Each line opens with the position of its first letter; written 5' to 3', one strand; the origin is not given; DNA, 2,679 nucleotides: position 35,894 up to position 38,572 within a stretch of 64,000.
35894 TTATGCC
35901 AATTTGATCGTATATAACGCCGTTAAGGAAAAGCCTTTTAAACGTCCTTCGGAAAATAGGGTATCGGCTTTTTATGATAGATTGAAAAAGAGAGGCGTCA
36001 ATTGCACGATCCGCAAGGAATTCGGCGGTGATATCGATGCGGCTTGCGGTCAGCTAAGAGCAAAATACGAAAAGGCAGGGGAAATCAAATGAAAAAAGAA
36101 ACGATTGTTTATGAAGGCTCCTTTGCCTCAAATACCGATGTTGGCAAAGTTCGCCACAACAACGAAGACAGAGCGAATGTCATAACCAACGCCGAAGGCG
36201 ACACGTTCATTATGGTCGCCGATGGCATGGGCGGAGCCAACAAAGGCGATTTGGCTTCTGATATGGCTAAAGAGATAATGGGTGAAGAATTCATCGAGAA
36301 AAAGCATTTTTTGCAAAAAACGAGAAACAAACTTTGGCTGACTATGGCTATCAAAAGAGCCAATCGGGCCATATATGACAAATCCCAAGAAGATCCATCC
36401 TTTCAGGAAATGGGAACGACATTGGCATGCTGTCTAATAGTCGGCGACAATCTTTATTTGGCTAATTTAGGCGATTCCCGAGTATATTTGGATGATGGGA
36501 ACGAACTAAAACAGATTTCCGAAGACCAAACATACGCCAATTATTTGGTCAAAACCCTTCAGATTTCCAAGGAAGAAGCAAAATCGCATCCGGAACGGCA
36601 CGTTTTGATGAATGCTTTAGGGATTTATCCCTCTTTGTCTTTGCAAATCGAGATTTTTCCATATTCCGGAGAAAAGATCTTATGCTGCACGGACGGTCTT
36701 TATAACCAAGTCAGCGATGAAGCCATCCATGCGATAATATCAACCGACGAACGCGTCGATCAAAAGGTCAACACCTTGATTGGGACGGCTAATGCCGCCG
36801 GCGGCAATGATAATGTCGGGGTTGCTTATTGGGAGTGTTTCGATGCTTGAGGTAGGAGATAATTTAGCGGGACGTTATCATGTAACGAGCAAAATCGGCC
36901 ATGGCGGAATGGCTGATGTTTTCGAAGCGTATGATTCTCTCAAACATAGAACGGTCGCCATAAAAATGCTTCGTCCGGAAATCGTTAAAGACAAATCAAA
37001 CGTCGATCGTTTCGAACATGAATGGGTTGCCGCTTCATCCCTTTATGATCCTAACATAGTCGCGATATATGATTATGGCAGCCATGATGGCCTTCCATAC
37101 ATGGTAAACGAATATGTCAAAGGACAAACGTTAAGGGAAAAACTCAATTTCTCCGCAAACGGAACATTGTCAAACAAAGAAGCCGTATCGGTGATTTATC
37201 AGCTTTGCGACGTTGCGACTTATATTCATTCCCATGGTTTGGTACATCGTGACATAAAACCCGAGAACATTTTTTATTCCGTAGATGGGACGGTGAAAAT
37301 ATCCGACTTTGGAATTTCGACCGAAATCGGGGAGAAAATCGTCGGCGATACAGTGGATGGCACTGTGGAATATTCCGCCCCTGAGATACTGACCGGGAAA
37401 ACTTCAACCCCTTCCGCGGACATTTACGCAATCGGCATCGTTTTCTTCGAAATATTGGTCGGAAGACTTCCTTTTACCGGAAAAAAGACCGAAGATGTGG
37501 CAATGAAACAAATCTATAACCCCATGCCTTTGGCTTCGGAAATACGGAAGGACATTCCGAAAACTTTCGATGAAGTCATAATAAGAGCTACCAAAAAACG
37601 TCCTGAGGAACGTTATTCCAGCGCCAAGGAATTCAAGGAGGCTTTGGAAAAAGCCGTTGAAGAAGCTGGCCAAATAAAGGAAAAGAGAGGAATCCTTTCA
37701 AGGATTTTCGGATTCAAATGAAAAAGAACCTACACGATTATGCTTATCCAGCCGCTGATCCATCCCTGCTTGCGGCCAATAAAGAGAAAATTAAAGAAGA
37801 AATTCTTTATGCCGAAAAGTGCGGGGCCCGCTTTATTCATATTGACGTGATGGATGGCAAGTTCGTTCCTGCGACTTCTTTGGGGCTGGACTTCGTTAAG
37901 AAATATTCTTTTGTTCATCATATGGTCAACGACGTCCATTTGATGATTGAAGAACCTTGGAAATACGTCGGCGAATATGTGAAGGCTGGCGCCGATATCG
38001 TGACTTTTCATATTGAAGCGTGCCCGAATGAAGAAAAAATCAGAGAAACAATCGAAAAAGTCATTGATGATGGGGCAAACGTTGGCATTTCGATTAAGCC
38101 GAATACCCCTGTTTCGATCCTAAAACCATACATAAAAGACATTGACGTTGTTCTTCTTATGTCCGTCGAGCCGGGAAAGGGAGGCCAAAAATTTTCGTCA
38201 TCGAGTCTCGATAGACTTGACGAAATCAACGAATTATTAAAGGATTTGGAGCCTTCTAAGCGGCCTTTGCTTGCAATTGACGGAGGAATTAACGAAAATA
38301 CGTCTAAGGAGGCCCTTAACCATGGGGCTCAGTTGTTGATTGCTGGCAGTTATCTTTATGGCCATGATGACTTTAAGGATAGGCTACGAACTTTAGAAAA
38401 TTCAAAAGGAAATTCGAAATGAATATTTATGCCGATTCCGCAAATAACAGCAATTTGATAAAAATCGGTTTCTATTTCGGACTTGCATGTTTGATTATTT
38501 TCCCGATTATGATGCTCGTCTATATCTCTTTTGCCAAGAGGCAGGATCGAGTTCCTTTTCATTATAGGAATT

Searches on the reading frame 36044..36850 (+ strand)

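Call 89: search_protein_families(library=ncbifam, proteins=[window:36044-36850:+], max_evalue=1e-10)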
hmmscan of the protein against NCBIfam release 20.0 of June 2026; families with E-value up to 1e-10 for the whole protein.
window:36044-36850:+ (268 aa): 2 families
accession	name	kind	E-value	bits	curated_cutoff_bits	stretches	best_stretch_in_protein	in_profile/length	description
NF033484.1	Stp1_PP2C_phos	equivalog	5.6e-72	242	230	1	31-262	2-230/232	Stp1/IreP family PP2C-type Ser/Thr phosphatase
NF011149.0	PRK14559.1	equivalog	3.6e-24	85.5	374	1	28-259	375-625/642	serine/threonine phosphatase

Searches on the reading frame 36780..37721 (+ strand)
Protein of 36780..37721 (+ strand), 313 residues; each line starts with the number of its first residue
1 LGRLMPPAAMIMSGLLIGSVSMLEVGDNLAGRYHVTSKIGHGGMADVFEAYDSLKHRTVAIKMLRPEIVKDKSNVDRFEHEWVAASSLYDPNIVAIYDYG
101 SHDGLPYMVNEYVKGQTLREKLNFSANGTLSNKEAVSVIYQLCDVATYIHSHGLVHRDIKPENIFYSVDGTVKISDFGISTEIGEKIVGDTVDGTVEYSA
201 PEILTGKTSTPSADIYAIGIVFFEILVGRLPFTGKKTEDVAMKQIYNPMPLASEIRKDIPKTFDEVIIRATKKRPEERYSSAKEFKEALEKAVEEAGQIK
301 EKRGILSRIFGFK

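Call 89: search_protein_families(library=ncbifam, proteins=[window:36780-37721:+], max_evalue=1e-10)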
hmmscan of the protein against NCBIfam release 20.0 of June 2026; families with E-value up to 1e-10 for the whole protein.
window:36780-37721:+ (313 aa): 10 families
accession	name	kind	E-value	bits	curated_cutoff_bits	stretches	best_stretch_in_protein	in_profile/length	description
NF033483.0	PknB_PASTA_kin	equivalog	7.8e-95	319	450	1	26-296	2-272/563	Stk1 family PASTA domain-containing Ser/Thr kinase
NF052427.1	StpK7MSMEG_1200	equivalog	2.3e-54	184.9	900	1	31-299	7-275/601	serine/threonine protein kinase StpK7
NF047741.1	antiphage_MADS6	equivalog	7.9e-47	160.1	460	2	116-298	283-466/612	methylation-associated defense system protein kinase MAD6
NF009651.0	PRK13184.1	equivalog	1.6e-43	148.8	839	1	31-296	2-294/932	serine/threonine-protein kinase PknD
TIGR03903.1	TOMM_kin_cyc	equivalog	2e-42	145.2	705.75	1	57-288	4-243/1267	TOMM system kinase/cyclase fusion protein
NF038150.1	lanthi_synth_IV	equivalog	1.8e-35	122.5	650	1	29-295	187-459/851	class IV lanthionine synthetase LanL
NF033442.0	BREX_PglW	equivalog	3.1e-24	84.8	990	1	25-165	506-641/1391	BREX system serine/threonine kinase PglW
NF053615.1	SerThrKinAfsKStmc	equivalog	4.5e-19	68.6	1300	1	31-237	13-218/809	protein serine/threonine kinase AfsK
NF038151.1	lanthi_synth_III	equivalog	1.1e-15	57.1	575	1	32-271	221-470/833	class III lanthionine synthetase LanKC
NF058632.1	SerThrKinPrkT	equivalog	2.7e-12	46.3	280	1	31-300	21-269/322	serine/threonine protein kinase PrkT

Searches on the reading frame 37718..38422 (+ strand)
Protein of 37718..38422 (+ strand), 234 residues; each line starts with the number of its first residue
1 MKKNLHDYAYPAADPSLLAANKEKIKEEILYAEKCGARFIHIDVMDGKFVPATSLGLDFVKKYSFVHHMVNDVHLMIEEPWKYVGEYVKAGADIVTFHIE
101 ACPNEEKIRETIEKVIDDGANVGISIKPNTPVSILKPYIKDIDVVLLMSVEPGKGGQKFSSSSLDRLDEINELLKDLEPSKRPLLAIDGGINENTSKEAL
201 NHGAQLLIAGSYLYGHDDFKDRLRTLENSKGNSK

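Call 89: search_protein_families(library=ncbifam, proteins=[window:37718-38422:+], max_evalue=1e-10)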
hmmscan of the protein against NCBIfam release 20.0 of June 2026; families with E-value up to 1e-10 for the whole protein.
window:37718-38422:+ (234 aa): 6 families
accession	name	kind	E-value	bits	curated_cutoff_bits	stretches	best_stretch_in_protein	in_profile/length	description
NF004076.0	PRK05581.1-4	subfamily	7e-65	218.4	165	1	15-229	9-218/221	ribulose-phosphate 3-epimerase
TIGR01163.1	rpe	equivalog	2.4e-60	203.5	212.6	1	15-226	4-210/211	ribulose-phosphate 3-epimerase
NF007266.0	PRK09722.1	equivalog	2.4e-40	138.4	271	1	14-217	6-205/230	D-allulose 6-phosphate 3-epimerase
NF005986.0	PRK08091.1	equivalog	7.2e-31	107.9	264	1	17-225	19-222/229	ribulose-phosphate 3-epimerase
NF010658.0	PRK14057.1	equivalog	6.1e-20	71.8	530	1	34-224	43-235/254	epimerase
NF005944.0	PRK08005.1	equivalog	1.7e-15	56.8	376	1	14-222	4-203/210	ribulose-phosphate 3 epimerase family protein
